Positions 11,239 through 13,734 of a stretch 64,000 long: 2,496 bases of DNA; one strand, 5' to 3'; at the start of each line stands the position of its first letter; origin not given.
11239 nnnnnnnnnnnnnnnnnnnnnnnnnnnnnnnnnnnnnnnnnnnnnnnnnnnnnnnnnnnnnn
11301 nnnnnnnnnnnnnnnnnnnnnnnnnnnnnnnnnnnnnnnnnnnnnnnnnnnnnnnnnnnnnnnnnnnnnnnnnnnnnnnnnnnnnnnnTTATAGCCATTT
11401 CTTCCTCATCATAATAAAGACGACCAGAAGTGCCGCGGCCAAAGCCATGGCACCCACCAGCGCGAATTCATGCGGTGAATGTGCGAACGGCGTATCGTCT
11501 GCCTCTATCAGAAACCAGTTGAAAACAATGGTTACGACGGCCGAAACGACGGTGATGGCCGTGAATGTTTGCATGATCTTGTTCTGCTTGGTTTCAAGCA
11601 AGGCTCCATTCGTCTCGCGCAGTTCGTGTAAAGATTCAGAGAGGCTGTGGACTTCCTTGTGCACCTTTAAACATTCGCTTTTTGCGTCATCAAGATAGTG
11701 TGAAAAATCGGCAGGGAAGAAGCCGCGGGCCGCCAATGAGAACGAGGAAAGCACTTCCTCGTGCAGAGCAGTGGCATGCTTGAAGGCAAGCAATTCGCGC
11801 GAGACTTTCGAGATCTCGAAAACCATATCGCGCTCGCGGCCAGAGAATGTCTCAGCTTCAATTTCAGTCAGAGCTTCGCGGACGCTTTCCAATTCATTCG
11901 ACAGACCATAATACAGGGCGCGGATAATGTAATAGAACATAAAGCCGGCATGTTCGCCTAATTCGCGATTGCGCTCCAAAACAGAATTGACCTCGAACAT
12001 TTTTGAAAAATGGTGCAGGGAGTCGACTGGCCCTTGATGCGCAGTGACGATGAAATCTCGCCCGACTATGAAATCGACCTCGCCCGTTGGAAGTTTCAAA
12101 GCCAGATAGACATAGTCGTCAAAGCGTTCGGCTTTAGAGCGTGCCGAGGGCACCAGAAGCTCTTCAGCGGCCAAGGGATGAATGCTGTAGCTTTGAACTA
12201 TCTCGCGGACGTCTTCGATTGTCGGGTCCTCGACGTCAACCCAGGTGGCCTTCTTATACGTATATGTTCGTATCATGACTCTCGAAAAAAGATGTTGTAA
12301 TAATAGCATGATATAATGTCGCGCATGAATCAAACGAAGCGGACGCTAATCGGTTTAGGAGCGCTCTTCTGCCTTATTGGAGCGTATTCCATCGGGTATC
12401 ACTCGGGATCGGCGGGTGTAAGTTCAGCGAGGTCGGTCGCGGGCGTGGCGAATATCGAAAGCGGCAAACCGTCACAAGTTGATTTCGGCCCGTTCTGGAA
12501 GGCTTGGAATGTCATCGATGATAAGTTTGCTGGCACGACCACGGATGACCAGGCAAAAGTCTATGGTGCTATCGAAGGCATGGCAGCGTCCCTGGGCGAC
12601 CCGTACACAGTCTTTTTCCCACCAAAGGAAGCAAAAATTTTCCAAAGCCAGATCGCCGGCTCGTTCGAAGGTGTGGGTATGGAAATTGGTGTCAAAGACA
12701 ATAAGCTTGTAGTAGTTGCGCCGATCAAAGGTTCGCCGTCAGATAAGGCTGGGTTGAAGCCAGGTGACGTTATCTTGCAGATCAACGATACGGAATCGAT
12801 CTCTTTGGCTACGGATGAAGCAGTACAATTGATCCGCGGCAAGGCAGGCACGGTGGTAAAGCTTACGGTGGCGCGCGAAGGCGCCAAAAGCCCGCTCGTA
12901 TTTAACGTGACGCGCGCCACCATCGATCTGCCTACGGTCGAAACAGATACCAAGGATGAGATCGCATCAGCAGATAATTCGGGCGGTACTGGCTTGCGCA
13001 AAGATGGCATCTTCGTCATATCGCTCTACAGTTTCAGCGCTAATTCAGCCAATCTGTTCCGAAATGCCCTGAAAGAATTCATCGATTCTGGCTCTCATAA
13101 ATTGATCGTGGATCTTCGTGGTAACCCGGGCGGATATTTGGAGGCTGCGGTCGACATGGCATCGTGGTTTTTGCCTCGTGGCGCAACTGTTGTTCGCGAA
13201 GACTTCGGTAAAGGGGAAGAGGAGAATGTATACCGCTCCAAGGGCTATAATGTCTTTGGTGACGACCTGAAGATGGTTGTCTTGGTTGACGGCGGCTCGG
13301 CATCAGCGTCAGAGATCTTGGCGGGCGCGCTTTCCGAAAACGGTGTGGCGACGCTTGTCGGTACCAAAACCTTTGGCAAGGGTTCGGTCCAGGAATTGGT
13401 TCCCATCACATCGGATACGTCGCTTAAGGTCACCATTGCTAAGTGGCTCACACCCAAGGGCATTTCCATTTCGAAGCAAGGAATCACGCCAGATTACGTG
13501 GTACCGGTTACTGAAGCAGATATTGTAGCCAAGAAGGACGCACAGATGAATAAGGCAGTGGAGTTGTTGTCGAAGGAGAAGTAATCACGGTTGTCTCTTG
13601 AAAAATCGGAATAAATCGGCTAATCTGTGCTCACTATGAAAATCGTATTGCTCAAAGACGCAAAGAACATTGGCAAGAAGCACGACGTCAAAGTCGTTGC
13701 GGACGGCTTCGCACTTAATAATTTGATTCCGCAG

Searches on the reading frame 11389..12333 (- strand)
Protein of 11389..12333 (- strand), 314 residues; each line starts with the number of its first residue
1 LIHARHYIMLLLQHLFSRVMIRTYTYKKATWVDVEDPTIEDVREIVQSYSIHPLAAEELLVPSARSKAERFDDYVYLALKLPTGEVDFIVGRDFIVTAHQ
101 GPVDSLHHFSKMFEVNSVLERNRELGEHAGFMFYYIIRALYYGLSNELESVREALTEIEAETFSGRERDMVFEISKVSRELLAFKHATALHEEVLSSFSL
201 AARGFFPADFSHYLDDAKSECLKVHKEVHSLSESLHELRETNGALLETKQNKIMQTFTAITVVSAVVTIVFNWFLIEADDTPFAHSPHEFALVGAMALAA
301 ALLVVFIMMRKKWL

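Call 64: search_protein_families(library=ncbifam, proteins=[window:11389-12333:-], max_evalue=0.000001)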
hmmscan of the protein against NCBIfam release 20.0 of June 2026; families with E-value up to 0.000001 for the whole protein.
window:11389-12333:- (314 aa): 1 family
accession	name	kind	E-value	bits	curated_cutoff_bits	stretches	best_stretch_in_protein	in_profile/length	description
TIGR00383.1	corA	equivalog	1e-28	100.6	200.75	1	26-314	26-320/320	magnesium/cobalt transporter CorA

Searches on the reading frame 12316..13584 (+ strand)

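Call 40: search_protein_families(library=ncbifam, proteins=[window:12316-13584:+], max_evalue=1e-10)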
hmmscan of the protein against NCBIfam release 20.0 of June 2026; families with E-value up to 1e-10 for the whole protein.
window:12316-13584:+ (422 aa): 9 families
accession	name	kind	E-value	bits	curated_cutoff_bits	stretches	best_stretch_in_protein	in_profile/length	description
TIGR00225.1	prc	subfamily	2.5e-95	319.3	218.6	1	70-411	3-329/335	C-terminal processing peptidase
NF052377.1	lmo1851_S41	exception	1.6e-91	307.4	725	1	53-408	43-379/468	lmo1851 family serine protease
NF045588.1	Cterm_S41_CtpA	exception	3.4e-81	273.2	625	1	62-418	55-401/401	carboxyl-terminal processing protease CtpA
NF045590.1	Cterm_S41_CtpC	exception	7e-81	272.1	665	1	62-418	60-410/418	carboxyl-terminal processing protease CtpC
TIGR03900.1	prc_long_Delta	hypoth_equivalog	3.4e-80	270.3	660.95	1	66-401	89-410/973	MXAN_5808 family serine peptidase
NF045589.1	Cterm_S41_CtpB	exception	9.2e-76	255.1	633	1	64-403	63-387/416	carboxyl-terminal processing protease CtpB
NF045591.1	Cterm_S41_CtpZ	exception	5.1e-59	200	525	1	64-419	57-398/403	carboxyl-terminal processing protease CtpZ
NF051464.1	tail_spec_CT441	exception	2.2e-45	155.5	700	1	85-398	215-527/645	tail-specific protease Tsp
NF008388.1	PRK11186.1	exception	1.7e-35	122.6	825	1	86-399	215-529/663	carboxy terminal-processing peptidase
